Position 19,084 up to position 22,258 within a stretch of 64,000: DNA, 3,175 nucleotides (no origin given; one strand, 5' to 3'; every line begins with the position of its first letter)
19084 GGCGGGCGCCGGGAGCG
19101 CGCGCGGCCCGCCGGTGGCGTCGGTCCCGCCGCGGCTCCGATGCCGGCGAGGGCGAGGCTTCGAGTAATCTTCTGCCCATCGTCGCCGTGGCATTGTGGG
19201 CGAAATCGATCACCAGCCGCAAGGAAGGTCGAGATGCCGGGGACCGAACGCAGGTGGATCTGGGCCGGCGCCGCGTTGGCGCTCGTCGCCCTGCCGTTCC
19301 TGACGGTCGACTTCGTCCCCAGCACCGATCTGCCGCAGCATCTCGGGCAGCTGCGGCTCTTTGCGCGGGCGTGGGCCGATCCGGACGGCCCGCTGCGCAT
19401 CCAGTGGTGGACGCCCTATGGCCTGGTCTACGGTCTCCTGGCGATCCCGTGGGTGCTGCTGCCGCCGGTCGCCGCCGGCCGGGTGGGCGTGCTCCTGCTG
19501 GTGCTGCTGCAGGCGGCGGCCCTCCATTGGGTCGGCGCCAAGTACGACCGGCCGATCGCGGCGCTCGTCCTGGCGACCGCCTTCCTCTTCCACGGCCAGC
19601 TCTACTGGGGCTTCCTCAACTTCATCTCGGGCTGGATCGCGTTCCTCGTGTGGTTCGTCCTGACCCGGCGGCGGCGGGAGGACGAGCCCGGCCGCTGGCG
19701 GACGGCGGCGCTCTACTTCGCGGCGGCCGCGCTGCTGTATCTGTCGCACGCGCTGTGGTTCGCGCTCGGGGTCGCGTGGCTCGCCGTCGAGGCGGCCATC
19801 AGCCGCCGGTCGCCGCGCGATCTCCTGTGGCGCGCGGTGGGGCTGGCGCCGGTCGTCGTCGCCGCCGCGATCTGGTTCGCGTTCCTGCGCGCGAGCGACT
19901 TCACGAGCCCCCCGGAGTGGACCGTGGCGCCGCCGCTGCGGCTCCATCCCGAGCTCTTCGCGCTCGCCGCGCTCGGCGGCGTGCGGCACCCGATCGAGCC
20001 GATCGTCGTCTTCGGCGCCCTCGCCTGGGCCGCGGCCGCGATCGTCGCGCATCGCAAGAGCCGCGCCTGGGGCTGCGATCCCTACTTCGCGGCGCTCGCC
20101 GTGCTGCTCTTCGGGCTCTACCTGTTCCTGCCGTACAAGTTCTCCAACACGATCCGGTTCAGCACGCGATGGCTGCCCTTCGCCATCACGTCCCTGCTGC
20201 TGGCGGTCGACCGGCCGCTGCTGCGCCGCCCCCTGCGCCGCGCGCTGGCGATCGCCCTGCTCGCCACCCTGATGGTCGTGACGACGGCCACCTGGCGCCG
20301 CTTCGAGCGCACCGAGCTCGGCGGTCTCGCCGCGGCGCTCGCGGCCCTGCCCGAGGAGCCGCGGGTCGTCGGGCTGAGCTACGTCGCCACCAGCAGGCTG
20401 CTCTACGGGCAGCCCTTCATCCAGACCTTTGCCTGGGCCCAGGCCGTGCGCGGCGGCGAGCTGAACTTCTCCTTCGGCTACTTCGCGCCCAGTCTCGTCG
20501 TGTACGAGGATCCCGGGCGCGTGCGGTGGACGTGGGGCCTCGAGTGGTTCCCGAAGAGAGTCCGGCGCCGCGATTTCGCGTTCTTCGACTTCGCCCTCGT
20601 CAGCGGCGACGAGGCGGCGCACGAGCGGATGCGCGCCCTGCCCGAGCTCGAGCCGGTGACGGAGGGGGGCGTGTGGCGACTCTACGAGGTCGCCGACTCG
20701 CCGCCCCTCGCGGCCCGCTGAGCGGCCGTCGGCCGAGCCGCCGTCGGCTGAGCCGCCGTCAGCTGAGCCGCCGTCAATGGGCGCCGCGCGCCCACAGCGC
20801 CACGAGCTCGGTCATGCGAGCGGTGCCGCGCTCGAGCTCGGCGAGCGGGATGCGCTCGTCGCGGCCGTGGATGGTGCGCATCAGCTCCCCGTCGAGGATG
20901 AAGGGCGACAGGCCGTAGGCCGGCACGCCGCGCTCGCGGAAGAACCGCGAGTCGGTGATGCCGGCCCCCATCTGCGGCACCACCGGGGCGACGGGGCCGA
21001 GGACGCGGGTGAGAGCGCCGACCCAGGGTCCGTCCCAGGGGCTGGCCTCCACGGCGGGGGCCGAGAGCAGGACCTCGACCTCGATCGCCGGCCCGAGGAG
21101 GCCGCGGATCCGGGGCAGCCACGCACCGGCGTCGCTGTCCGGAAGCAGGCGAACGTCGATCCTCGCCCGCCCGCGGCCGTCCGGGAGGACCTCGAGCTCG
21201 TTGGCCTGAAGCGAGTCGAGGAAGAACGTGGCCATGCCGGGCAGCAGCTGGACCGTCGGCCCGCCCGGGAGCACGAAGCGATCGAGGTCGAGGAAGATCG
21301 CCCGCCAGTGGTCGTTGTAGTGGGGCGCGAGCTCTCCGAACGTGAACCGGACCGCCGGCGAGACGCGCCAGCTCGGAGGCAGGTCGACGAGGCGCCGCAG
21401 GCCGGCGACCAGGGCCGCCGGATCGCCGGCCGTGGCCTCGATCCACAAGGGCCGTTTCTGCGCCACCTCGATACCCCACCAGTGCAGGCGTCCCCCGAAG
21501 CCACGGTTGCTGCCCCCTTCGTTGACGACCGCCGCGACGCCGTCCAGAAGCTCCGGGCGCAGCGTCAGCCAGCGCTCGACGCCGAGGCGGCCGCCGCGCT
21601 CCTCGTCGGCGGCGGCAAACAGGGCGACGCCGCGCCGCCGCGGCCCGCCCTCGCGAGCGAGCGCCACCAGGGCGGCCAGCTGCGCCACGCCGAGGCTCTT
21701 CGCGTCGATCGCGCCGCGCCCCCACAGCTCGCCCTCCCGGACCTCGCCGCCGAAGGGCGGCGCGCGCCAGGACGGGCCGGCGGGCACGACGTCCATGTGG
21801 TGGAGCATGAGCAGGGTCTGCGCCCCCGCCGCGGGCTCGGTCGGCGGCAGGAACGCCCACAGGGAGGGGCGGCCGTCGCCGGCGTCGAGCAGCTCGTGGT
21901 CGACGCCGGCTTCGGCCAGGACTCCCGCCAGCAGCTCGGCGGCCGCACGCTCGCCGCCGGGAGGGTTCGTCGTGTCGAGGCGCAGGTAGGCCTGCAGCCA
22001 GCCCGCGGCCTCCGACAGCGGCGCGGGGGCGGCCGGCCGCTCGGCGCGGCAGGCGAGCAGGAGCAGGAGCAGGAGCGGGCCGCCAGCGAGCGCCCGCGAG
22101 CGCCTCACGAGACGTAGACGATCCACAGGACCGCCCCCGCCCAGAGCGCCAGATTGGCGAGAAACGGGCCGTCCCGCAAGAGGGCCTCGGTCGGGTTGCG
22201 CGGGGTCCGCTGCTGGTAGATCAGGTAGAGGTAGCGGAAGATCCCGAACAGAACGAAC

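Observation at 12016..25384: pilA-adjacent island of periplasmic-type glycosylation/modification genes with no obvious described counterpart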

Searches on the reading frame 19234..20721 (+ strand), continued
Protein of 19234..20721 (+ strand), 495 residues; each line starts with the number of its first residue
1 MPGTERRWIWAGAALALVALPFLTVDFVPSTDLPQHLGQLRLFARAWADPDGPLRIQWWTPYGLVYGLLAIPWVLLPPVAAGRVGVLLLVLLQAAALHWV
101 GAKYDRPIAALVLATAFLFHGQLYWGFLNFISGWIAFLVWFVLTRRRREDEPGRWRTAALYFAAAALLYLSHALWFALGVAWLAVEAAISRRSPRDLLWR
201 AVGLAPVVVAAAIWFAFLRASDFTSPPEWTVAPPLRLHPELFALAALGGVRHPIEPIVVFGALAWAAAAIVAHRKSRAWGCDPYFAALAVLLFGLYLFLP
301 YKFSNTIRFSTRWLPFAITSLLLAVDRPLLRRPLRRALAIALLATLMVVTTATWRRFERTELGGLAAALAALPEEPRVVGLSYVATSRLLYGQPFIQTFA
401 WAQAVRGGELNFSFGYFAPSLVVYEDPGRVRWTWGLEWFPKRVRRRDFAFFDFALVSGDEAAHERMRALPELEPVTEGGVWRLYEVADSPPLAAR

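Call 39: fold_search(model_id=the predicted structure, library=pdb)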
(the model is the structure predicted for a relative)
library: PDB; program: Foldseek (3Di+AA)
matches with E <= 10: 205; with E <= 0.001: 1
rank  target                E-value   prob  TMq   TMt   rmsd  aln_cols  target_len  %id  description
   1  9s6t_A                8.0e-05  1.00  0.48  0.49   8.7       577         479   13  Ternary cryo-EM structure of chicken ALG12 with Dol25-PP-GlcNAc2Man7, Dol25-P-Man, and Fab (released 2026-03-18)
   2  5ezm                  3.5e-03  1.00  0.56  0.52  10.0       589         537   13  Crystal Structure of ArnT from Cupriavidus metallidurans in the apo state (released 2016-02-17)
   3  5f15                  4.6e-03  1.00  0.45  0.42  14.2       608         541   11  Crystal Structure of ArnT from Cupriavidus metallidurans bound to Undecaprenyl phosphate (released 2016-02-17)
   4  8if8_C                3.4e-02  0.94  0.38  0.34  15.3       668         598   12  Arabinosyltransferase AftA (released 2023-05-31)
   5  6s7t_A                4.3e-02  0.97  0.43  0.32  11.9       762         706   10  Cryo-EM structure of human oligosaccharyltransferase complex OST-B (released 2019-12-18)
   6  9n9j_I                9.1e-02  0.87  0.41  0.31  18.7       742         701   11  Structure of a GRP94 folding intermediate engaged with a CCDC134- and FKBP11-bound secretory translocon (released 2025-11-19)
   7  8hpj_D                1.6e-01  0.10  0.11  0.13  21.8       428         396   12  Crystal structure of the bacterial oxalate transporter OxlT in a ligand-free outward-facing form (released 2023-02-15)
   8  8t6a                  2.0e-01  0.12  0.13  0.15  19.9       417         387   13  Human VMAT2 in complex with reserpine (released 2023-11-01)
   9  4cza_B                4.2e-01  0.07  0.09  0.10  18.2       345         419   13  Structure of the sodium proton antiporter PaNhaP from Pyrococcus abyssii with bound thallium ion. (released 2014-12-17)
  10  6lgz                  4.5e-01  0.08  0.11  0.16  20.8       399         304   12  Crystal structure of a cysteine-pair mutant (P10C-S291C) of a bacterial bile acid transporter in an inward-facing state  (released 2020-12-09)
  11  6hcl_A                6.5e-01  0.07  0.13  0.15  21.4       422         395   14  Crystal structure of a MFS transporter with Ligand at 2.69 Angstroem resolution (released 2019-07-03)
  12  6zgs_B                6.8e-01  0.05  0.10  0.13  21.2       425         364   15  Crystal structure of a MFS transporter with bound 3-phenylpropanoic acid at 2.39 Angstroem resolution (released 2021-10-20)
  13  6lh0                  8.9e-01  0.08  0.13  0.18  20.8       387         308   12  Crystal structure of a cysteine-pair mutant (P10C-S291C) of a bacterial bile acid transporter in an inward-facing apo-st (released 2020-12-09)
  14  8b71_A                8.9e-01  0.04  0.11  0.10  21.8       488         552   12  Upright KimA dimer with bound c-di-AMP from B. subtilis (released 2023-01-18)
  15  6i1z_B                9.7e-01  0.05  0.10  0.15  22.1       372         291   12  Outward facing structure of apo CST (released 2019-06-05)
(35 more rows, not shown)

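Call 47: search_solved_structures(query=A2, max_evalue=10)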
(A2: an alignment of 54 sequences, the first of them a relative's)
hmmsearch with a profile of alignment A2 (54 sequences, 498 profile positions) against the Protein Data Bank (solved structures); distinct sequences matched with E-value up to 10: 1.
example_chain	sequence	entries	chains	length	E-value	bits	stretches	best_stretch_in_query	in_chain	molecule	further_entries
8q1b_J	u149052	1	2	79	0.29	13.1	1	302-347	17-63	Cytochrome b-c1 complex subunit 10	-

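Call 90: find_encoding_contigs(protein=P0001, flank=1000, max_places=2)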
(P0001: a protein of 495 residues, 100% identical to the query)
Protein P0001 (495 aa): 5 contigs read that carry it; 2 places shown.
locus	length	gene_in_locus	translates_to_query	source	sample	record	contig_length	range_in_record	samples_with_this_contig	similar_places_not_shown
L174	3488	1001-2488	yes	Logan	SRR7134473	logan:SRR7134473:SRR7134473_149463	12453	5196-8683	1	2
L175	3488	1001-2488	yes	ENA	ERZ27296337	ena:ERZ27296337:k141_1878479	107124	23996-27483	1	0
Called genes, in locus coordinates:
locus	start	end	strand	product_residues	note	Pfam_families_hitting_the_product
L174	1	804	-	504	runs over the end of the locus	PF01564:Spermine_synth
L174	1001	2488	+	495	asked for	-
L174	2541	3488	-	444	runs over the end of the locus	PF01546:Peptidase_M20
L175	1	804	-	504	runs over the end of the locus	PF01564:Spermine_synth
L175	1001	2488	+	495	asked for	-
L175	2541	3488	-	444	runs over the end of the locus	PF01546:Peptidase_M20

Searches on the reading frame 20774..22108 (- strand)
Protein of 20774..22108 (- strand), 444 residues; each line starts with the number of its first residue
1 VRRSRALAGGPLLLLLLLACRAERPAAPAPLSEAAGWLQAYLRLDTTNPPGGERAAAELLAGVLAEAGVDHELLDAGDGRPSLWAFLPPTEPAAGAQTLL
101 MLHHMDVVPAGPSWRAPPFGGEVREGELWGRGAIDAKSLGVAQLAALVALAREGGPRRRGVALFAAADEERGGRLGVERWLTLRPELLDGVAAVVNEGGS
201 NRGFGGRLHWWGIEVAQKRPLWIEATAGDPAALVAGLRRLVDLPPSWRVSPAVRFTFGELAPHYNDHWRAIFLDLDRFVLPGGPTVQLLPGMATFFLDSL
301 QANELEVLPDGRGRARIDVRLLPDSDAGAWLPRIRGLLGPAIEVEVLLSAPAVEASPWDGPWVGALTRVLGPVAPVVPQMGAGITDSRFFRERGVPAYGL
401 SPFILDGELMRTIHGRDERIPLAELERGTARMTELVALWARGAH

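Call 5: search_protein_families(library=pfam, proteins=[window:20774-22108:-], max_evalue=0.01)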
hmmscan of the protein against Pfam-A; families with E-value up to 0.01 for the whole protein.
window:20774-22108:- (444 aa): 2 families
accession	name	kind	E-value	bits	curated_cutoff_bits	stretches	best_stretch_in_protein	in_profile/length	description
PF01546.33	Peptidase_M20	-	4.3e-27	95.8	24.6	1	104-436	5-204/206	Peptidase family M20/M25/M40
PF04389.22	Peptidase_M28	-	0.0001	22.5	21.3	1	92-196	8-91/193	Peptidase family M28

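Call 6: search_protein_families(library=ncbifam, proteins=[window:20774-22108:-], max_evalue=0.01)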
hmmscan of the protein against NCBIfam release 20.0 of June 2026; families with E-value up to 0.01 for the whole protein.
window:20774-22108:- (444 aa): 39 families (the best 25 are shown)
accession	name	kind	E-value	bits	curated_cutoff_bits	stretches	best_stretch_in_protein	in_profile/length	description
NF005913.0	PRK07906.1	subfamily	7.1e-54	183.1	382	2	28-228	11-215/442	hypothetical protein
NF006596.0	PRK09133.1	subfamily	5.1e-36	124.2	349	2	34-218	40-225/474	hypothetical protein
NF006399.0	PRK08651.1-2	equivalog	5.7e-26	91.5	381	1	41-200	13-169/405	succinyl-diaminopimelate desuccinylase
TIGR01880.1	Ac-peptdase-euk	subfamily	8.6e-24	83.9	338.6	2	38-181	16-159/401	N-acyl-aliphatic-L-amino acid amidohydrolase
TIGR01910.1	DapE-ArgE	subfamily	2e-22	80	217.6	1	42-173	8-143/373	ArgE/DapE family deacylase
NF010589.0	PRK13983.1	equivalog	6.1e-19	68.2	333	1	51-226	36-211/409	M20 family metallo-hydrolase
NF006113.0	PRK08262.1-4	equivalog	7.7e-19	67.7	503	1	97-184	127-218/510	M20 family peptidase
NF005914.0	PRK07907.1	subfamily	4.3e-18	65.4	300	1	53-199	43-187/456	hypothetical protein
NF009557.0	PRK13009.1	equivalog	1.9e-17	63.5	284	1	53-205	22-171/377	succinyl-diaminopimelate desuccinylase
NF006112.0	PRK08262.1-3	equivalog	2.3e-17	62.8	510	2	98-173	120-199/492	M20 family peptidase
NF005306.0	PRK06837.1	subfamily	2.8e-16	59.4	376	1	96-173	97-176/427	ArgE/DapE family deacylase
NF009558.0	PRK13013.1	equivalog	1.7e-15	56.7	428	1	39-178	23-168/429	acetylornithine deacetylase/succinyl-diaminopimelate desuccinylase family protein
NF005710.0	PRK07522.1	subfamily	1.3e-14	54.2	412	1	34-181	10-152/391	acetylornithine deacetylase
TIGR01887.1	dipeptidaselike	subfamily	1.6e-14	54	207.95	1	94-173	65-144/447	Sapep family Mn(2+)-dependent dipeptidase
NF005591.0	PRK07318.1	equivalog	1.3e-13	51.1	435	1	94-181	77-163/466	dipeptidase PepV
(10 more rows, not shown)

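Call 70: search_solved_structures(query=window:20774-22108:-, max_evalue=0.00001, show_alignments=1)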
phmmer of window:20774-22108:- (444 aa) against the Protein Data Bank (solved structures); distinct sequences matched with E-value up to 0.00001: 15.
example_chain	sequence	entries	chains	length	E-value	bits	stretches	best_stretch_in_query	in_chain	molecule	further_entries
7uoi_A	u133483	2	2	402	9.8e-13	51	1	33-181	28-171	succinyl-diaminopimelate desuccinylase | Probable succinyl-diaminopimelate desuccinylase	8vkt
4h2k_A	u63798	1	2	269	1.4e-09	40.6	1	54-177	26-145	Succinyl-diaminopimelate desuccinylase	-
5vo3_A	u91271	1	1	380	3.3e-09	39.4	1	54-176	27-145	Succinyl-diaminopimelate desuccinylase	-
3ic1_A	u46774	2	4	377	3.6e-09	39.2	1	55-176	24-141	Succinyl-diaminopimelate desuccinylase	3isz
1q7l_A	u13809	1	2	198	5.4e-09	38.7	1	38-188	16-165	Aminoacylase-1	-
3pfo_A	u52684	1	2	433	2.3e-08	36.6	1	96-173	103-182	putative acetylornithine deacetylase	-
4onw_A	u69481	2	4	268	2.9e-08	36.2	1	100-200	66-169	Succinyl-diaminopimelate desuccinylase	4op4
4ppz_A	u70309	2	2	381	8.8e-08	34.7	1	53-189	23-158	Succinyl-diaminopimelate desuccinylase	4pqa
4o23_A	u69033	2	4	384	8.8e-08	34.7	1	53-189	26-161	Succinyl-diaminopimelate desuccinylase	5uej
7t1q_A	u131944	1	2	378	1.5e-07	33.9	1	59-172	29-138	Succinyl-diaminopimelate desuccinylase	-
8f8o_A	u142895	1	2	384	1.5e-07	33.9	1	59-172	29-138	Succinyl-diaminopimelate desuccinylase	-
1lfw_A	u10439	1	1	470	3.3e-07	32.8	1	93-185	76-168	pepV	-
7lgp_A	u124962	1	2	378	4.1e-07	32.4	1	71-189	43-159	Succinyl-diaminopimelate desuccinylase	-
1vgy_A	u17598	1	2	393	4.6e-07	32.3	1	96-189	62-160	succinyl-diaminopimelate desuccinylase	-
2f7v_A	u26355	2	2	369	4.8e-06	28.9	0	37-170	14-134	aectylcitrulline deacetylase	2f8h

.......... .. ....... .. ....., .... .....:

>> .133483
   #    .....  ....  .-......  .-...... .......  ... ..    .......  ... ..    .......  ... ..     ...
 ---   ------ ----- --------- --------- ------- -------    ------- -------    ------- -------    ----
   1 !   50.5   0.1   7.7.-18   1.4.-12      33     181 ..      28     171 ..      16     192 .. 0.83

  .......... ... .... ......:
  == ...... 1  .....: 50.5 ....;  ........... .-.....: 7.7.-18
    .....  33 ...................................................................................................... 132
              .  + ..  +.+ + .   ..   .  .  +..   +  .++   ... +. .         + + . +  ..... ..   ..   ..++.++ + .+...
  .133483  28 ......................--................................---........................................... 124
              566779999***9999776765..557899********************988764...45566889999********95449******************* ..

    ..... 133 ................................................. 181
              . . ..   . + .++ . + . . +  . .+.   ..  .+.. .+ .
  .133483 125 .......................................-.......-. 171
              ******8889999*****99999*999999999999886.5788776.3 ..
